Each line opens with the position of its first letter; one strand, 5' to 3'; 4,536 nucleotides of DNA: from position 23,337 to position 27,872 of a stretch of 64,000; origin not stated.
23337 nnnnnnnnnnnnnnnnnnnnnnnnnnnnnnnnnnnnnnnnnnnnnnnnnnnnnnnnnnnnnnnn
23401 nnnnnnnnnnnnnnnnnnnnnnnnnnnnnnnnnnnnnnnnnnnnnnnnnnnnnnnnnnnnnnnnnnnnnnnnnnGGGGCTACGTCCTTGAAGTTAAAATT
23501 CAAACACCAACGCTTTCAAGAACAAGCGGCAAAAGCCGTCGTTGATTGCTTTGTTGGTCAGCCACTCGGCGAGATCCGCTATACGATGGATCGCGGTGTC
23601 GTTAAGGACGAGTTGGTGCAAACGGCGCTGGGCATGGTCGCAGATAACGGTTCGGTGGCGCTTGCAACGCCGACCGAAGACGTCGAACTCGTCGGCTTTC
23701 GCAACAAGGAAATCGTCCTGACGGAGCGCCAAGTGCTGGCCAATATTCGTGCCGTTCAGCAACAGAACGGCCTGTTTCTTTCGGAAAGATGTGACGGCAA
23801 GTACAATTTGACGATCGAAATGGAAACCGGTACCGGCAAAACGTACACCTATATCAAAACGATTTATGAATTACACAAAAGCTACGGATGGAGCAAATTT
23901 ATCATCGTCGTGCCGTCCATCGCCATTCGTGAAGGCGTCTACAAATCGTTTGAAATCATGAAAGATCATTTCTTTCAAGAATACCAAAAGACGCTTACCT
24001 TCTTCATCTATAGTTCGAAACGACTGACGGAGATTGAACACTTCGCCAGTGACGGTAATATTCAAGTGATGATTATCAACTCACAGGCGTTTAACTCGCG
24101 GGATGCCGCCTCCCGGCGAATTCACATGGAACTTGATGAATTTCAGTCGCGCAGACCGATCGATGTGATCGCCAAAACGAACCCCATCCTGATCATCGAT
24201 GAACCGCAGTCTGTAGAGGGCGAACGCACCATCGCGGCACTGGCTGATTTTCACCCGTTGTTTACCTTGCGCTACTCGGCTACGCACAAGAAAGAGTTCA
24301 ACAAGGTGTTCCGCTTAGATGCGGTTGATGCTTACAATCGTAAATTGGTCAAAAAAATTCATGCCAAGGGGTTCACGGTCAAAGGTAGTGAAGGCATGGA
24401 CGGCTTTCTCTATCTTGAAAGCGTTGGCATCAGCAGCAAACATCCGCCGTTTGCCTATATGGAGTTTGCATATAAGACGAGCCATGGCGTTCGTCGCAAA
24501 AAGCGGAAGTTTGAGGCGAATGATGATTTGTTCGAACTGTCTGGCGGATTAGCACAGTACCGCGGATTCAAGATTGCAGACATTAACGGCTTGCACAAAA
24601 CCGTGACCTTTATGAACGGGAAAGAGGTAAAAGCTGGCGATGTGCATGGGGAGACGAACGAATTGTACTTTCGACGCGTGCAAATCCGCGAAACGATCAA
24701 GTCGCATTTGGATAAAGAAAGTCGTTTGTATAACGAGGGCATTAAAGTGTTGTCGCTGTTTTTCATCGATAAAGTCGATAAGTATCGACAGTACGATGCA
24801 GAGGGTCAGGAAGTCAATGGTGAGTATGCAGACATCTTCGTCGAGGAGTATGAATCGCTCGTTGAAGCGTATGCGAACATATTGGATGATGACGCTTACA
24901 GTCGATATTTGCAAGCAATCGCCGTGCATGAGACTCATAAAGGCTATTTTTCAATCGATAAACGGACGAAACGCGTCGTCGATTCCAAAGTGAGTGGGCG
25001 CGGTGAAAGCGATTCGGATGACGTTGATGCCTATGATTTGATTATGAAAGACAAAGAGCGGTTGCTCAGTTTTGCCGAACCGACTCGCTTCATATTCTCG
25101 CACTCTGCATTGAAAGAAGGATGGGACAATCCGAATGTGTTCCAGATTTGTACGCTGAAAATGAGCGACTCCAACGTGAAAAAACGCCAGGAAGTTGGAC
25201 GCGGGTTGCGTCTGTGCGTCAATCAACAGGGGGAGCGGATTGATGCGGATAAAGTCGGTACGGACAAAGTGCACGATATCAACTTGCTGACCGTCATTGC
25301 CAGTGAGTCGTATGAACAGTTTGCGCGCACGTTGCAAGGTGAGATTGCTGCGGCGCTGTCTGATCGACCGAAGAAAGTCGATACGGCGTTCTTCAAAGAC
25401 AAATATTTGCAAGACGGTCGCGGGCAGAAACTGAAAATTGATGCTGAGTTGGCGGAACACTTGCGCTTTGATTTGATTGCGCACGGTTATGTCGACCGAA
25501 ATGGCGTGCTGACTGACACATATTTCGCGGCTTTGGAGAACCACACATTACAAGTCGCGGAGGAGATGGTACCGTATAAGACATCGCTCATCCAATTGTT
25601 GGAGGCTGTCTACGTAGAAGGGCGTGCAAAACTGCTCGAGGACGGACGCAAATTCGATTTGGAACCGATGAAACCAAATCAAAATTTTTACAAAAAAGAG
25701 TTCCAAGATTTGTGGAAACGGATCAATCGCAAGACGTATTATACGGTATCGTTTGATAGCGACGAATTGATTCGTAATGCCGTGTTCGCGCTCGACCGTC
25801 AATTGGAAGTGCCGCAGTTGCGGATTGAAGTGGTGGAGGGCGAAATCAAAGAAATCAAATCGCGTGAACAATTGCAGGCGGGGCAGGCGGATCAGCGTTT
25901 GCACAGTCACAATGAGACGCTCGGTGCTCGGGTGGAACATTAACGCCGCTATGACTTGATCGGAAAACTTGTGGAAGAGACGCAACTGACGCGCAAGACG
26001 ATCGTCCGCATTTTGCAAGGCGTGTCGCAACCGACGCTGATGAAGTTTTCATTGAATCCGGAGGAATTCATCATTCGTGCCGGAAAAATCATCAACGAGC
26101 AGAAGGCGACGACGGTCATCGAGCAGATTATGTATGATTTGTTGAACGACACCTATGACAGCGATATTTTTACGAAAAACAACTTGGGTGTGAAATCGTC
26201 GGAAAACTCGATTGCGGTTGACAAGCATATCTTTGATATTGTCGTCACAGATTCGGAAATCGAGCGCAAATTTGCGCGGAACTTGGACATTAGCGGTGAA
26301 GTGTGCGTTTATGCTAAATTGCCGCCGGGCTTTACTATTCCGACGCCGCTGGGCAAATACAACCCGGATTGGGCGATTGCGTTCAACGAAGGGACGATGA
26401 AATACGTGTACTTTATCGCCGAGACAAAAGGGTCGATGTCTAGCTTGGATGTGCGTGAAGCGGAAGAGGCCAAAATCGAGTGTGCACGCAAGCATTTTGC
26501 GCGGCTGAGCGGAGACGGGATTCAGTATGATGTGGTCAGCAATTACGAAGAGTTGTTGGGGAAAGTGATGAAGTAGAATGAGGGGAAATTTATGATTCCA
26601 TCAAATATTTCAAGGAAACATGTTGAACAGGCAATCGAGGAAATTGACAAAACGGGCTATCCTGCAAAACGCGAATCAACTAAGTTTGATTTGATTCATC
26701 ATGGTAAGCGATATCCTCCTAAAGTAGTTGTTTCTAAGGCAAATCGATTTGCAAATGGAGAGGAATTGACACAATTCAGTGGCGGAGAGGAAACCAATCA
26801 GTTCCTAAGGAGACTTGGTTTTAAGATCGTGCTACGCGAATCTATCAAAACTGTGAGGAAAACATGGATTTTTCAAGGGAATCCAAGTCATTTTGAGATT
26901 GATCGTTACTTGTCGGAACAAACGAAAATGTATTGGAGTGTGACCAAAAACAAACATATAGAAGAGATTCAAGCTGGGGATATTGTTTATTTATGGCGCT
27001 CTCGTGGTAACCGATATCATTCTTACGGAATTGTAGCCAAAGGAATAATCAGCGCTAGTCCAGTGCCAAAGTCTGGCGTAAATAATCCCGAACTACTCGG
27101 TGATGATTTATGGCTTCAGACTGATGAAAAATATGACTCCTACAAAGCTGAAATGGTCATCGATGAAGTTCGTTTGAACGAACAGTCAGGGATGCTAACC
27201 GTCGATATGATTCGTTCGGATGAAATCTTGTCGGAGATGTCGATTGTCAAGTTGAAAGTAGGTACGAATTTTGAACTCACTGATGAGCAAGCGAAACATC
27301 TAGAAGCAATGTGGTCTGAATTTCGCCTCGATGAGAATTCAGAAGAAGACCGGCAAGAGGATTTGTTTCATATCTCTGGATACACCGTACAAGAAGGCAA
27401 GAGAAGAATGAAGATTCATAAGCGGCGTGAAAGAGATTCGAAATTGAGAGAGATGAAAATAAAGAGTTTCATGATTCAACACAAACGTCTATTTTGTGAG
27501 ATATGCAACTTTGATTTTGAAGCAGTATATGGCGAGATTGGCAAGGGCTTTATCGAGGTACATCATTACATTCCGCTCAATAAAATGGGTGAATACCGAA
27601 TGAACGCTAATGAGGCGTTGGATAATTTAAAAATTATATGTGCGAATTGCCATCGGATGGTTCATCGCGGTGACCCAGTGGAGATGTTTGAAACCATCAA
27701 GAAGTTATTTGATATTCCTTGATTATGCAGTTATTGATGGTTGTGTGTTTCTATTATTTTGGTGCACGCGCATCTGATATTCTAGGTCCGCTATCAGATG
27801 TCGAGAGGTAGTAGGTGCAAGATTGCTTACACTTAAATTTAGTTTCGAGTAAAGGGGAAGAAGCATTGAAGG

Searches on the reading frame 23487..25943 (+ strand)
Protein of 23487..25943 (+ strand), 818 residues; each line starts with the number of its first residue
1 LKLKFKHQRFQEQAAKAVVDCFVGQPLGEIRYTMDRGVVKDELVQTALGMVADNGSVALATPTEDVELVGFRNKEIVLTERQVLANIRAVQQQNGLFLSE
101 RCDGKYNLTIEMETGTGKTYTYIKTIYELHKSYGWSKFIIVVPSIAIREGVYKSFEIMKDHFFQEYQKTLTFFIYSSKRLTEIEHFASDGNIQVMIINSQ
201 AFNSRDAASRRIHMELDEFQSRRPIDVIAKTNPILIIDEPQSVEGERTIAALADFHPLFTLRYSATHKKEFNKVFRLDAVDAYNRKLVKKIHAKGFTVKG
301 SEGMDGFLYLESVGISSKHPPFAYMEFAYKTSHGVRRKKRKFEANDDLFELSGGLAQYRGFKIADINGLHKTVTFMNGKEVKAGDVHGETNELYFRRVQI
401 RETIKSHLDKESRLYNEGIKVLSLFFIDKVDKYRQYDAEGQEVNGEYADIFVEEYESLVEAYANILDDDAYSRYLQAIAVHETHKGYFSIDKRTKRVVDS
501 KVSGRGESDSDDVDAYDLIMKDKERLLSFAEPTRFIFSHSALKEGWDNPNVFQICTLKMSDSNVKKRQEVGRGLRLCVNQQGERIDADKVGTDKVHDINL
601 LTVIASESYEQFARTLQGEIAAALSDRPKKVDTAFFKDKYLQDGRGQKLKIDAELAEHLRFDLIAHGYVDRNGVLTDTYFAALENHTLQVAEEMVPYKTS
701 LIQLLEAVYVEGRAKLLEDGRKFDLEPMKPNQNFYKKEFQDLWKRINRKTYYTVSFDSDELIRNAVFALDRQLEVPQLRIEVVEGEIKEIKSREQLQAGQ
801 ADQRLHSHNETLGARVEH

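Call 34: search_protein_families(library=pfam, proteins=[window:23487-25943:+], max_evalue=0.00001)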
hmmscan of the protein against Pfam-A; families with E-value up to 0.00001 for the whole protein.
window:23487-25943:+ (818 aa): 2 families
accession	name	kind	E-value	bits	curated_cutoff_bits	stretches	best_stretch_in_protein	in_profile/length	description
PF04851.21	ResIII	-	5.2e-16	59.4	22.5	1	92-268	20-163/164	Type III restriction enzyme, res subunit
PF00270.35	DEAD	-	2.6e-06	27.7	26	1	104-268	14-161/167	DEAD/DEAH box helicase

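Call 35: search_protein_families(library=padloc, proteins=[window:23487-25943:+], max_evalue=0.001)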
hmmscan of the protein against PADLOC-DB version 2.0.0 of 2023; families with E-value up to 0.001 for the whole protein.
window:23487-25943:+ (818 aa): 9 families
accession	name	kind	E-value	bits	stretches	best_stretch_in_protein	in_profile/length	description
PDLC03647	REase_III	-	1.1e-242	806.3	1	1-791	1-756/989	Type III restriction enzyme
PDLC03649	REase_III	-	5.6e-88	293.9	1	70-622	37-575/973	Type III restriction enzyme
PDLC03648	REase_III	-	2.8e-06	23.7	1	532-582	310-360/871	Type III restriction enzyme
PDLC02707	PbeA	-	3.6e-06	23.8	1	105-212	268-373/672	PbeA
PDLC02706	PbeA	-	7.3e-06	22.8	1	111-273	291-437/722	PbeA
PDLC03650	REase_III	-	5.4e-05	19.8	1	531-579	376-424/898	Type III restriction enzyme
PDLC03653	REase_III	-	7.9e-05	18.9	0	524-577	417-470/883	Type III restriction enzyme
PDLC01763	Cas3b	-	8.9e-05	19.4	1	79-152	237-310/762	-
PDLC02704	PbeA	-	0.00014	18.5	1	106-276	271-427/682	PbeA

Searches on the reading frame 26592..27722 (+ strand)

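Call 34: search_protein_families(library=pfam, proteins=[window:26592-27722:+], max_evalue=0.00001)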
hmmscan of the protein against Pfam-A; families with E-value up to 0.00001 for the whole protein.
window:26592-27722:+ (376 aa): 2 families
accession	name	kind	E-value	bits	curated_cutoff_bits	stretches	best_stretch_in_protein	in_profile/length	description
PF01878.24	EVE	-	2.4e-08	34.5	23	1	91-240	2-145/145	EVE domain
PF01844.29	HNH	-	1.8e-07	31.6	21.4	1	302-359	1-46/47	HNH endonuclease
